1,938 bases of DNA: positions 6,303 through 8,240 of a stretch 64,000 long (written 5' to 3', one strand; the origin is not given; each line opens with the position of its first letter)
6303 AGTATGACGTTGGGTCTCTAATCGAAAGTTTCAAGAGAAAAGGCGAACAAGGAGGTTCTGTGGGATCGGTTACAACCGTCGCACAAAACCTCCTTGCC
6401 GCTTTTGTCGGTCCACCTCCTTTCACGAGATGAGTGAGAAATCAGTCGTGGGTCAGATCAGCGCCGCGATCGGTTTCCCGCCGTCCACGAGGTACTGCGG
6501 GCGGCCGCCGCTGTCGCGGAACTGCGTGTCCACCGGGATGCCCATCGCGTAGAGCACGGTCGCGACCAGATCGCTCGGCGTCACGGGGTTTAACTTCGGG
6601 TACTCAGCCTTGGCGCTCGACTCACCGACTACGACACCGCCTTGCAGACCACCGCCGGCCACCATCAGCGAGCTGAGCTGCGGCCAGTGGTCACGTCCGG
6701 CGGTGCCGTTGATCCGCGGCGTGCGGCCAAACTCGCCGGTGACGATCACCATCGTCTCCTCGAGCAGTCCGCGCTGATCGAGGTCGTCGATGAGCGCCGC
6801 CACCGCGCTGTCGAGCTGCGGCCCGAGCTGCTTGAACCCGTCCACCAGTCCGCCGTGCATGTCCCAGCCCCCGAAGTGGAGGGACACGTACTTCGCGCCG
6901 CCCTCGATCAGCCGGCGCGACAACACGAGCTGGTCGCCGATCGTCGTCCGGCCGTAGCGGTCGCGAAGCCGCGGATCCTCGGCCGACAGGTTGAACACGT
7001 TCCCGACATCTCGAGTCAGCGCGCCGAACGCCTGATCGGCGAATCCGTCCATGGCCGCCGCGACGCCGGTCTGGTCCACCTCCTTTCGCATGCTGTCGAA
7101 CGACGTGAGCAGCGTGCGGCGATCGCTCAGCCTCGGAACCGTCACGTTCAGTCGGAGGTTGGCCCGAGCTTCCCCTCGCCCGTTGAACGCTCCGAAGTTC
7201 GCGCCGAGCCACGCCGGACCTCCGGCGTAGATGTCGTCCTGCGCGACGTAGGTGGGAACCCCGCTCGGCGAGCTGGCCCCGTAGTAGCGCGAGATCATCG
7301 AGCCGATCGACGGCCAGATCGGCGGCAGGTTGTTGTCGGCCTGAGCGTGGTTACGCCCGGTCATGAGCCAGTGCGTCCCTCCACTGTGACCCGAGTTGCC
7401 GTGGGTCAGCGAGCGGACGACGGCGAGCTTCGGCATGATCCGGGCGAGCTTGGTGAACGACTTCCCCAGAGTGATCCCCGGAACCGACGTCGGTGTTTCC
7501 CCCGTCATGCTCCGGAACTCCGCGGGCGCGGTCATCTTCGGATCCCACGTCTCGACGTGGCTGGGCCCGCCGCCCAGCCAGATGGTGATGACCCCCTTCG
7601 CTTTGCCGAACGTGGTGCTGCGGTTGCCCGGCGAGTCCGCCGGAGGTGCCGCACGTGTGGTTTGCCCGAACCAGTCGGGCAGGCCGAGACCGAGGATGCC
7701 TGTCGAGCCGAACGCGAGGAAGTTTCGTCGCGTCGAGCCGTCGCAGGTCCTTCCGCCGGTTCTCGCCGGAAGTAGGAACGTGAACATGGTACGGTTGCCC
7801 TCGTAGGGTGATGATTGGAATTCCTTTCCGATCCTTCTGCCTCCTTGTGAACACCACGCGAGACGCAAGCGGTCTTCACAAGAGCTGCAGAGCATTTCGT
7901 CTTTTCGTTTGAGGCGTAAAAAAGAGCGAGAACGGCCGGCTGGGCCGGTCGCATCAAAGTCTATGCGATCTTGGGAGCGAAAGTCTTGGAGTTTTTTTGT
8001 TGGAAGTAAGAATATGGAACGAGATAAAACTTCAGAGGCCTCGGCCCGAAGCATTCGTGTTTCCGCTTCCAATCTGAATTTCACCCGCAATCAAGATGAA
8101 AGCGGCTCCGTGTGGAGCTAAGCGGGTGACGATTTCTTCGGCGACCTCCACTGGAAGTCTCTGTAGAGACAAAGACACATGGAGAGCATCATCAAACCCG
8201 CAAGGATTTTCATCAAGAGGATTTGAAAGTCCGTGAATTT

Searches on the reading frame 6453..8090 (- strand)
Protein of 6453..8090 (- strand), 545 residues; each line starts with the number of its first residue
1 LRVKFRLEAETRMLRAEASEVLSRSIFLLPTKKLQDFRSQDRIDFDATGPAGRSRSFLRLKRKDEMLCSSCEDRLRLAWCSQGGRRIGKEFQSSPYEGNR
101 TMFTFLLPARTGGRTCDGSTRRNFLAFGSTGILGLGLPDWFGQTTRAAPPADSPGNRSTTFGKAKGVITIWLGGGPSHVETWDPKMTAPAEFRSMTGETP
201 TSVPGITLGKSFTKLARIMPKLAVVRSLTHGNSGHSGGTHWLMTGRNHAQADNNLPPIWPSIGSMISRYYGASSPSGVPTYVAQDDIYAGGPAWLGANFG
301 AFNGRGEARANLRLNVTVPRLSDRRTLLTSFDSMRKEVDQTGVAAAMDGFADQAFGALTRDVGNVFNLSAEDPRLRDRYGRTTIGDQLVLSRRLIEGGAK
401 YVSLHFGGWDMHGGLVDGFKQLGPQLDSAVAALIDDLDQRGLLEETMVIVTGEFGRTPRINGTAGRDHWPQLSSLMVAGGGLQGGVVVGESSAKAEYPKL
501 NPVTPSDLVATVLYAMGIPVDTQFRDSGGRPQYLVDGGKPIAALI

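Call 22: search_protein_families(library=pfam, proteins=[window:6453-8090:-], max_evalue=0.001)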
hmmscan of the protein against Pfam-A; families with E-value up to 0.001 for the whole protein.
window:6453-8090:- (545 aa): 1 family
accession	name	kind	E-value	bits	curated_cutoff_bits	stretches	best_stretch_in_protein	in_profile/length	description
PF07394.17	DUF1501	-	4.3e-81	273.5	27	1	164-545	1-390/390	Protein of unknown function (DUF1501)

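Call 24: find_related_loci(query=window:6453-8090:-, collection=genome_contigs, flank=2000)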
Query window:6453-8090:- (545 aa) in genome_contigs; peptide patterns used: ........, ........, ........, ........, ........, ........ (x = any residue, [..] = any of these).
599 stretches matched a pattern (row limit reached: there are more); 575 encode a relative of the query (tblastn E <= 1e-3); the best 80 are kept; 80 distinct loci.
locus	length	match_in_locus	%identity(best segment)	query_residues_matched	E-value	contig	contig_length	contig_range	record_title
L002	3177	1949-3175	53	115-531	6e-147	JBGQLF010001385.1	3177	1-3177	MAG: Gemmataceae bacterium isolate OBJ2_061818_050_44 k141_3592010_length_3177_cov_6.9387, whole genome shotgun sequence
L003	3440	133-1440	49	107-545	1e-138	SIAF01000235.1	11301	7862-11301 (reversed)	MAG: Planctomycetaceae bacterium isolate Baikal-deep-G167 BACOMB-C27783, whole genome shotgun sequence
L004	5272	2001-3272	49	115-545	3e-134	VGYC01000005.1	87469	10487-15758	MAG: Planctomycetota bacterium isolate K_Offshore_120m_mx_222 K_Offshore_120m_mx_222_Ga0194131_10000244, whole genome sh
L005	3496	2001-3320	48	97-545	4e-135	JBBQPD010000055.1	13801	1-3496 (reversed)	MAG: Gemmatales bacterium isolate Co_metawrap_129 Cmw_129_k141_8243186_length_13801_cov_7.9337, whole genome shotgun seq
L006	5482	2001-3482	45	44-545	2e-133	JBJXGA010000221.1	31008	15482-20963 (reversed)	MAG: Planctomycetales bacterium isolate F1F2.bin.380 k127_1315542, whole genome shotgun sequence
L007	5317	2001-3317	48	95-543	3e-132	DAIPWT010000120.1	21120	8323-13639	MAG TPA_asm: Gemmataceae bacterium isolate CTOTU41487 NODE_2070_length_21120_cov_10.980726, whole genome shotgun sequenc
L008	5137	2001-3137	52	167-545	2e-132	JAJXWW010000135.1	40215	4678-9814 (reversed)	MAG: Planctomycetota bacterium isolate BP6.bin110 NODE_1343_length_40215_cov_3.232339, whole genome shotgun sequence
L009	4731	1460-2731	47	112-545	9e-127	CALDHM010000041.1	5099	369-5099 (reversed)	MAG: uncultured Pirellulaceae bacterium isolate N1_Bin_METABAT__116_1 genome assembly, contig: c_000000651508, whole gen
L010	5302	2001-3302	48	102-545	3e-135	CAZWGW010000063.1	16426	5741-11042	MAG TPA_asm: uncultured Planctomycetaceae bacterium isolate SRP237561_co1_68 genome assembly, contig: NODE_6107_length_1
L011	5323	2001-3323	44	114-545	6e-96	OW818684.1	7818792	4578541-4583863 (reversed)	metagenome genome assembly, chromosome: 1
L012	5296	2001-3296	42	112-545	1e-94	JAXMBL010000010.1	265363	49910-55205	MAG: Pirellulales bacterium isolate STL-PLA35 C1.296.fa-10, whole genome shotgun sequence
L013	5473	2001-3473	37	66-545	4e-91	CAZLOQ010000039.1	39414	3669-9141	MAG TPA_asm: uncultured Chitinophaga sp. isolate binchicken_co340_49 genome assembly, contig: NODE_487_length_39414_cov_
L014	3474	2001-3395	40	95-536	2e-90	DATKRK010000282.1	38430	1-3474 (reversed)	MAG TPA_asm: Pirellulales bacterium isolate SMAG_U14026 k141_155053, whole genome shotgun sequence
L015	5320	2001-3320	40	114-545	4e-90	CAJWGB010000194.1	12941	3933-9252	MAG TPA_asm: uncultured Planctomycetaceae bacterium isolate ERR599029_bin.89_MetaBAT_v2.12.1_MAG genome assembly, contig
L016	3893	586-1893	39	116-545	3e-90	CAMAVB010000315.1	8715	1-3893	MAG: Candidatus Kuenenia stuttgartiensis isolate LH-05nov19-79 genome assembly, contig: LH-05nov19-C20585, whole genome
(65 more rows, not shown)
